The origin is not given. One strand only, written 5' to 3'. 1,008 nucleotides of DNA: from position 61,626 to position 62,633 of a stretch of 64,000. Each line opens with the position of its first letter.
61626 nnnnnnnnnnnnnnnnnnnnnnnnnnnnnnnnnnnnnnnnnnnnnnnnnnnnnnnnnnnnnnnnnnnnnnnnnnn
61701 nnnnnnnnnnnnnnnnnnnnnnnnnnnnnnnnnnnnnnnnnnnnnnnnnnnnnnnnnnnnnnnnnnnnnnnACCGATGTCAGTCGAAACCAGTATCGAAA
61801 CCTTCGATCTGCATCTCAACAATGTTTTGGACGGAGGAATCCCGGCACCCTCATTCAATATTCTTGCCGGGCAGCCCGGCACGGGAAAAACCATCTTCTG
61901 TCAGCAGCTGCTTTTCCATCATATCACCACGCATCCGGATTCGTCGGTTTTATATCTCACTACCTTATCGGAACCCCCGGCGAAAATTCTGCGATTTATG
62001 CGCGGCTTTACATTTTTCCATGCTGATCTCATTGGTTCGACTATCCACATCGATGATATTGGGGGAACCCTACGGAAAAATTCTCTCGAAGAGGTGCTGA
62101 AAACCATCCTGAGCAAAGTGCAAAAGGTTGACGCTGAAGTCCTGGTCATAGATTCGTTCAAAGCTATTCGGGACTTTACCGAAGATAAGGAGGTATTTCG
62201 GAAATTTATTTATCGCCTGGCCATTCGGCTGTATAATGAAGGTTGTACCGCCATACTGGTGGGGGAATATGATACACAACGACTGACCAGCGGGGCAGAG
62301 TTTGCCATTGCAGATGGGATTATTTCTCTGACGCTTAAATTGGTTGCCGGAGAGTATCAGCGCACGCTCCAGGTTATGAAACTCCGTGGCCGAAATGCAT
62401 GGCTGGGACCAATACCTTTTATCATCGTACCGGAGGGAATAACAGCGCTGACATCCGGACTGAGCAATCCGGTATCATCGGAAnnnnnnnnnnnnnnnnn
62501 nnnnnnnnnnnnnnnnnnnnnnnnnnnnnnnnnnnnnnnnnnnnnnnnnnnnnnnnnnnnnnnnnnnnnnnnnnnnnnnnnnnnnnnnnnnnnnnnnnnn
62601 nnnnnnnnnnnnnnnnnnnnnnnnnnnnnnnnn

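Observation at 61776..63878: KaiC-like ATPase with three, not two, tandem RecA/KaiC domains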

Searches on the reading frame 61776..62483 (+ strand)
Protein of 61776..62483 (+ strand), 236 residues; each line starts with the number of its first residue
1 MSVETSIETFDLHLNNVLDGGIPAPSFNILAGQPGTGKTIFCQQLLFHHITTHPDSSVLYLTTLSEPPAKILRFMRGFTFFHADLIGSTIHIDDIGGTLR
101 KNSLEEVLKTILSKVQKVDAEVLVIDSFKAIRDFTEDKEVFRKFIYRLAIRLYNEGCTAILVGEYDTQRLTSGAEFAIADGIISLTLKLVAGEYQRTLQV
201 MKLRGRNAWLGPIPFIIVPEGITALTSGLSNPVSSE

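Call 5: search_protein_families(library=pfam, proteins=[window:61776-62483:+], max_evalue=0.1)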
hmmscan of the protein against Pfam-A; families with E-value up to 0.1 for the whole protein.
seq(236 aa): 16 families
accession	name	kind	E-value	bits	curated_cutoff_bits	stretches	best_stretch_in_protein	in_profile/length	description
PF06745.19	ATPase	-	1.4e-33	116.7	26.6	1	3-224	1-226/231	KaiC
PF13481.12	AAA_25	-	3.3e-08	33.8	27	1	13-161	21-186/195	AAA domain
PF13401.12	AAA_22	-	8.6e-07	29.8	27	1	27-168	7-127/130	AAA domain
PF20720.3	nSTAND3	-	0.00011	22.4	27.2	1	29-114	21-101/155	Novel STAND NTPase 3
PF07088.17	GvpD_P-loop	-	0.00015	22.1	24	1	29-198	14-186/189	GvpD gas vesicle protein, P-loop domain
PF13191.12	AAA_16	-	0.00036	21.5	32.6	1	13-135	15-148/167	AAA ATPase domain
PF23442.1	DUF7125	-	0.0054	16.3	29.1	1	14-208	11-185/207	Family of unknown function (DUF7125)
PF13245.12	AAA_19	-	0.0091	16.6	25.1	1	28-131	14-102/134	AAA domain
PF00004.35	AAA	-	0.02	15.8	21.2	1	29-125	2-105/131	ATPase family associated with various cellular activities (AAA)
PF03796.21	DnaB_C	-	0.021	14.6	27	1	15-59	10-52/255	DnaB-like helicase C terminal domain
PF24883.2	NPHP3_N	-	0.022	15.4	24.8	1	26-63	23-60/164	Nephrocystin 3, N-terminal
PF01443.25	Viral_helicase1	-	0.034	14.4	21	1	30-96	3-69/228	Viral superfamily 1 RNA helicase core domain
PF01926.29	MMR_HSR1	-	0.049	14.2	21.9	0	30-142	4-97/113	50S ribosome-binding GTPase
PF05729.18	NACHT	-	0.054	13.8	26.7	0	29-65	4-43/167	NACHT domain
PF09848.15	SLFN-g3_helicase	-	0.078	12.7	24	0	29-62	5-38/354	Schlafen group 3, DNA/RNA helicase domain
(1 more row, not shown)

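Call 74: search_solved_structures(query=window:61776-62483:+, max_evalue=0.00001, show_alignments=1)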
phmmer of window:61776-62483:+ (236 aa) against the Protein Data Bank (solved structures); distinct sequences matched with E-value up to 0.00001: 44.
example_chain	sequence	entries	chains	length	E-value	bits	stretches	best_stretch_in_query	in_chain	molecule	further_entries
8zn5_B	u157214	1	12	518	1.5e-27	100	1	6-223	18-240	KaiC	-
8zn6_F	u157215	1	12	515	1.2e-24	90.5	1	5-228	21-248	KaiC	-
7x1y_A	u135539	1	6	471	5.6e-24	88.3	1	6-227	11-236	Circadian clock oscillator protein KaiC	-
7dye_A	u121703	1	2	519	8.3e-24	87.8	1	6-227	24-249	Circadian clock protein kinase KaiC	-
3jzm_A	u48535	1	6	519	8.5e-24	87.7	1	6-227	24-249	Circadian clock protein kinase kaiC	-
7s65_A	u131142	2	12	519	1.1e-23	87.3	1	6-227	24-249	Circadian clock protein kinase KaiC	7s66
4dug_A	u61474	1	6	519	2.1e-23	86.4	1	6-227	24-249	Circadian clock protein kinase kaiC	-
3k0f_A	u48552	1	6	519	2.3e-23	86.3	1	6-227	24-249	Circadian clock protein kinase KaiC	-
3k0a_A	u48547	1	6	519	2.7e-23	86.1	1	6-227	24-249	Circadian clock protein kinase KaiC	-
7wdc_A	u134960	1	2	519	2.7e-23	86.1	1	6-227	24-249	Circadian clock protein kinase KaiC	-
7dyk_A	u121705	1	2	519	2.8e-23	86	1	6-227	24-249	Circadian clock protein kinase KaiC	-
8wv8_A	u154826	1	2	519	2.8e-23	86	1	6-227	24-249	Circadian clock oscillator protein KaiC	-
4ijm_A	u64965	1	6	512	2.9e-23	86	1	6-227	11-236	Circadian clock protein kinase KaiC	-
1u9i_A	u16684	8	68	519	2.9e-23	86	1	6-227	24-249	KaiC | Circadian clock protein kinase kaiC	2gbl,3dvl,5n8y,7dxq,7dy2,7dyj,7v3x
8wve_A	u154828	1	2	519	2.9e-23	86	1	6-227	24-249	Circadian clock oscillator protein KaiC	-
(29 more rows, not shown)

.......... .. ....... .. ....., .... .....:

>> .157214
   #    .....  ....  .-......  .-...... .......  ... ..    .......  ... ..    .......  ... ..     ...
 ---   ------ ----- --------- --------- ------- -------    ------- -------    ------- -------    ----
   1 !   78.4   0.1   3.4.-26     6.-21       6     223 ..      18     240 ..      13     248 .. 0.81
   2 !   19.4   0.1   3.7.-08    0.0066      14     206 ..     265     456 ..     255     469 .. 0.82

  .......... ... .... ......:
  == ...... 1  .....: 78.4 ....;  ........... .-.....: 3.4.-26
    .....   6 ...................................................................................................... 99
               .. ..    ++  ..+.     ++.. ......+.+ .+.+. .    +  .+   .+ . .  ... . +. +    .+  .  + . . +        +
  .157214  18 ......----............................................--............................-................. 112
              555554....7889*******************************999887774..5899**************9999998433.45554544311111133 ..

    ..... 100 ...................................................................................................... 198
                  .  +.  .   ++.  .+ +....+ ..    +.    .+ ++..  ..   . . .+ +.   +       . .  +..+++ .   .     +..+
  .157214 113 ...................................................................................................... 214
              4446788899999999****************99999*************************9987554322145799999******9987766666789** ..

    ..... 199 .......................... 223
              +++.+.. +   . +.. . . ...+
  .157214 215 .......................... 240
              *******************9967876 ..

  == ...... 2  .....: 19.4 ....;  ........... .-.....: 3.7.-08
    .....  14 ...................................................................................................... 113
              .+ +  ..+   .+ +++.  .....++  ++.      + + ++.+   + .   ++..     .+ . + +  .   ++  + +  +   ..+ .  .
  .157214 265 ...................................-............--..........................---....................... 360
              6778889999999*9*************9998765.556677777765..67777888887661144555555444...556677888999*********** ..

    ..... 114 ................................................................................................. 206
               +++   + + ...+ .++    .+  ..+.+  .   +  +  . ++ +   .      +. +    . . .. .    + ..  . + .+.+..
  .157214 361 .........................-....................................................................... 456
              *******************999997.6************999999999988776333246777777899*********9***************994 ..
